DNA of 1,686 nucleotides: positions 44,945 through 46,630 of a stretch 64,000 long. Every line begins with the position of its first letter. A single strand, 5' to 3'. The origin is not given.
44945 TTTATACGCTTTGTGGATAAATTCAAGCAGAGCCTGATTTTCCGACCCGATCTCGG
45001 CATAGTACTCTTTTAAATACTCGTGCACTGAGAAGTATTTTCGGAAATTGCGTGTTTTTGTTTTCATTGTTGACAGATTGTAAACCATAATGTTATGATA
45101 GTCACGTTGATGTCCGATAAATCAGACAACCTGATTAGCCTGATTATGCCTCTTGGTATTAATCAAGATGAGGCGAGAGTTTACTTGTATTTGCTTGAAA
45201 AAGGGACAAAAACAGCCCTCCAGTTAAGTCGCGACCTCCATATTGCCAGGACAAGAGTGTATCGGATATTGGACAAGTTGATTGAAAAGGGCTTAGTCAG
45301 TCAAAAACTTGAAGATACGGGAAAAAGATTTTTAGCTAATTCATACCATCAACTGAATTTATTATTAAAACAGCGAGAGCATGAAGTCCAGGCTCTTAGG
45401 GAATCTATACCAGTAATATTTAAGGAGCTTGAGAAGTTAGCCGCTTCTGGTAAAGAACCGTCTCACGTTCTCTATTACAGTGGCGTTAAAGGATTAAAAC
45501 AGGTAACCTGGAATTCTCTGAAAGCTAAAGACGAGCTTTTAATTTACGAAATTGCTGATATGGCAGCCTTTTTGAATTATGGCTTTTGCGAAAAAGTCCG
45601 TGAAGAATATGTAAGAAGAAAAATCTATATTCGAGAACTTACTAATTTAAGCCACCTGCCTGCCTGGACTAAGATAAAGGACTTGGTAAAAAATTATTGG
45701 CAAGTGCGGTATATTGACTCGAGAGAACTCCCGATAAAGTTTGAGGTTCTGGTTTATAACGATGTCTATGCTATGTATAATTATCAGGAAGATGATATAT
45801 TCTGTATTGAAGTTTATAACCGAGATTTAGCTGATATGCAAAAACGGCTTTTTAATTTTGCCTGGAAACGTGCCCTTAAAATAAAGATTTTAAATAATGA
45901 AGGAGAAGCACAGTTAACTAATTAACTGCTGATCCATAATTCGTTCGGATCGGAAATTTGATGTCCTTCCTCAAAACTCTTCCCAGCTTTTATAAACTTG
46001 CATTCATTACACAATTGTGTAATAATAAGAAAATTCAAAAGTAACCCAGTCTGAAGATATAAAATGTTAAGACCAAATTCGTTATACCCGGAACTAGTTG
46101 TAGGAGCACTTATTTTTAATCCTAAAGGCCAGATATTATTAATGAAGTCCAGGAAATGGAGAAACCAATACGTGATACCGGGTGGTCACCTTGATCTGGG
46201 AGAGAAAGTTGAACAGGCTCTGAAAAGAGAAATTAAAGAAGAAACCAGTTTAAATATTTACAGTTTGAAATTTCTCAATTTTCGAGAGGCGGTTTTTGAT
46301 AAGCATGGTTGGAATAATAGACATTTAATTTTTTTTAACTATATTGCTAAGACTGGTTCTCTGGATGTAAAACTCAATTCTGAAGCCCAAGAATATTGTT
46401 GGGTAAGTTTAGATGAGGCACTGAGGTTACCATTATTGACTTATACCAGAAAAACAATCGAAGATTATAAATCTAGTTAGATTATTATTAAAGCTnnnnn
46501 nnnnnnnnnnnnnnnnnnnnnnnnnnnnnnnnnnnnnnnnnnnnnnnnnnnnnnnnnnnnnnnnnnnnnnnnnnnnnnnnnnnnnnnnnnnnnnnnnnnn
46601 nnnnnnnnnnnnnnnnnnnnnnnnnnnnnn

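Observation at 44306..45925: Animal-type NNMT/PNMT/TEMT-family N-methyltransferase paired divergently with a TrmB regulator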

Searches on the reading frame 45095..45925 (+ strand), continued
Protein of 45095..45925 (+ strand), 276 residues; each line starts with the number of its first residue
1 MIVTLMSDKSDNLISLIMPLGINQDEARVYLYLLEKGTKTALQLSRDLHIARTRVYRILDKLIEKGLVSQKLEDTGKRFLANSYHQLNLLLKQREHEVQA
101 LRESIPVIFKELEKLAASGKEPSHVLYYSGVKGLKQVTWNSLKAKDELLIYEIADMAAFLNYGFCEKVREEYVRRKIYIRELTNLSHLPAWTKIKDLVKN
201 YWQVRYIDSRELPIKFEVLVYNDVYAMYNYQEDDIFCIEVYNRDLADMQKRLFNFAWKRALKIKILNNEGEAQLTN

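Call 83: find_encoding_contigs(protein=P0179, flank=3000, max_places=2)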
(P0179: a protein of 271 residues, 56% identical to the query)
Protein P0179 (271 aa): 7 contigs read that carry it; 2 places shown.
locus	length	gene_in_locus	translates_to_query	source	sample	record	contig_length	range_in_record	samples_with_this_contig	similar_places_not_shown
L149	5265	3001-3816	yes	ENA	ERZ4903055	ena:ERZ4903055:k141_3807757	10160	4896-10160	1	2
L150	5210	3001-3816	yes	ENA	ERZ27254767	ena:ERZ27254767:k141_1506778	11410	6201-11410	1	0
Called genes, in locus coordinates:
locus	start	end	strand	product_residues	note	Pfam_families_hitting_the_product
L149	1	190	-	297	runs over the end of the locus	-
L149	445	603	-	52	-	-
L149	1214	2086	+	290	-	PF01087:GalP_UDP_transf (weak), PF02744:GalP_UDP_tr_C (faint)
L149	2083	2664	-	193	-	-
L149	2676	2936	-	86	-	PF04193:PQ-loop (weak), PF03083:MtN3_slv (faint)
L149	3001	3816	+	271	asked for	PF01978:TrmB, PF13412:HTH_24 (weak)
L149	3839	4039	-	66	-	PF12728:HTH_17, PF13411:MerR_1, PF00376:MerR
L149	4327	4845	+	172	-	PF02075:RuvC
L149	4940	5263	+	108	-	?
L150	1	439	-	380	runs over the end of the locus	-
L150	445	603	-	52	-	-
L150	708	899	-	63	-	-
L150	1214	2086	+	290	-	PF01087:GalP_UDP_transf (weak), PF02744:GalP_UDP_tr_C (faint)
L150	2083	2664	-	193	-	-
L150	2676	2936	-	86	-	PF04193:PQ-loop (weak), PF03083:MtN3_slv (faint)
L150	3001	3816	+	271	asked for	PF01978:TrmB, PF13412:HTH_24 (weak)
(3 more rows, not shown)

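Call 97: search_protein_families(library=ncbifam, proteins=[L068:5257-6027:-], max_evalue=0.00001)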
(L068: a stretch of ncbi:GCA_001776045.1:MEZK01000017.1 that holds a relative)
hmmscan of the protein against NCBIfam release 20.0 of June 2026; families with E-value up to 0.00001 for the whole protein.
L068:5257-6027:- (256 aa): 2 families
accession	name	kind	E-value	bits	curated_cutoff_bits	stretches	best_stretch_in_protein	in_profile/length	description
NF041360.1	GntF_guanitoxin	equivalog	2.4e-15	56.4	60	1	13-192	9-208/273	guanitoxin biosynthesis pre-guanitoxin forming N-methyltransferase GntF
NF040568.1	SCO2525_fam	equivalog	1.4e-12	47.6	240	1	12-252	4-240/242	SCO2525 family SAM-dependent methyltransferase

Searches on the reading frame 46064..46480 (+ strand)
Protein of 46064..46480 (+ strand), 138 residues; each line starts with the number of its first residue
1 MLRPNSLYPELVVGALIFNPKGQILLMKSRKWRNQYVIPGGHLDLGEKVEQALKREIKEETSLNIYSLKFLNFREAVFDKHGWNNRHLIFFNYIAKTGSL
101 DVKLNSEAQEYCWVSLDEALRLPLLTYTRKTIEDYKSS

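Call 3: search_protein_families(library=pfam, proteins=[window:46064-46480:+], max_evalue=0.01)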
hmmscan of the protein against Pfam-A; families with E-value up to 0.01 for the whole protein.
window:46064-46480:+ (138 aa): 4 families
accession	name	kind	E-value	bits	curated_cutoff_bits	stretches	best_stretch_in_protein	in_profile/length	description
PF00293.34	NUDIX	-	3.1e-22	79.5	21.1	1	11-133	4-132/134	NUDIX domain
PF14815.12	NUDIX_4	-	2.7e-05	24.4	35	1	15-133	3-112/113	NUDIX domain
PF22327.2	Nudt16-like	-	0.0083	16.5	27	1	37-97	36-95/161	U8 snoRNA-decapping enzyme-like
PF06306.17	CgtA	-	0.0096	15.9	21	0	46-121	253-319/347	Beta-1,4-N-acetylgalactosaminyltransferase (CgtA)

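Call 4: search_protein_families(library=ncbifam, proteins=[window:46064-46480:+], max_evalue=0.01)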
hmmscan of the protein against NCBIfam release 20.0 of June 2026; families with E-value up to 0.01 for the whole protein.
window:46064-46480:+ (138 aa): 23 families
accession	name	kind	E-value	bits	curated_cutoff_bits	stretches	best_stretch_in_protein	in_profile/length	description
NF012016.0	PRK15472.1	equivalog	4.6e-12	45.8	95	1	32-133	29-136/141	nucleoside triphosphatase NudI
NF001299.0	PRK00241.1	equivalog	2.5e-10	40.3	158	1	22-135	146-255/263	NAD(+) diphosphatase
NF006530.0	PRK08999.1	equivalog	4.3e-09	35.9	245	1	12-125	8-118/315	Nudix family hydrolase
TIGR00586.1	mutt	equivalog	7e-09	35.8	97.9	1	15-117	10-109/129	8-oxo-dGTP diphosphatase MutT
NF008044.0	PRK10776.1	equivalog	3.2e-07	30.3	148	1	31-118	28-109/130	8-oxo-dGTP diphosphatase MutT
NF006961.0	PRK09438.1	equivalog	4.2e-07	29.6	103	1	15-133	13-143/151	dihydroneopterin triphosphate diphosphatase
NF007834.0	PRK10546.1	equivalog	3.5e-06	26.9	156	1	13-125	6-115/135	pyrimidine (deoxy)nucleoside triphosphate diphosphatase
NF001937.0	PRK00714.1-4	equivalog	7.6e-06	25.7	139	1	12-72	10-69/161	RNA pyrophosphohydrolase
NF001934.0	PRK00714.1-1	equivalog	9.9e-06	25.1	241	1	12-72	10-69/176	RNA pyrophosphohydrolase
NF041652.1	Nud_hyd_Dein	equivalog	1.1e-05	25.7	200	1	14-119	17-127/152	Nudix hydrolase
NF001938.0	PRK00714.1-5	equivalog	1.1e-05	24.8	116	1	12-64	15-75/172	RNA pyrophosphohydrolase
TIGR02705.1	nudix_YtkD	equivalog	2.7e-05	23.7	154.4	1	21-72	34-83/156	RNA deprotection pyrophosphohydrolase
NF003791.0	PRK05379.2-3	equivalog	4.4e-05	22.8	409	1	21-117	212-316/340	bifunctional nicotinamide-nucleotide adenylyltransferase/Nudix hydroxylase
NF003785.0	PRK05379.1-1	equivalog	6.7e-05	22.2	418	1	13-118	206-319/347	bifunctional nicotinamide-nucleotide adenylyltransferase/Nudix hydroxylase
NF003787.0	PRK05379.1-4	equivalog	8.1e-05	21.7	449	1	20-121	217-326/346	bifunctional nicotinamide-nucleotide adenylyltransferase/Nudix hydroxylase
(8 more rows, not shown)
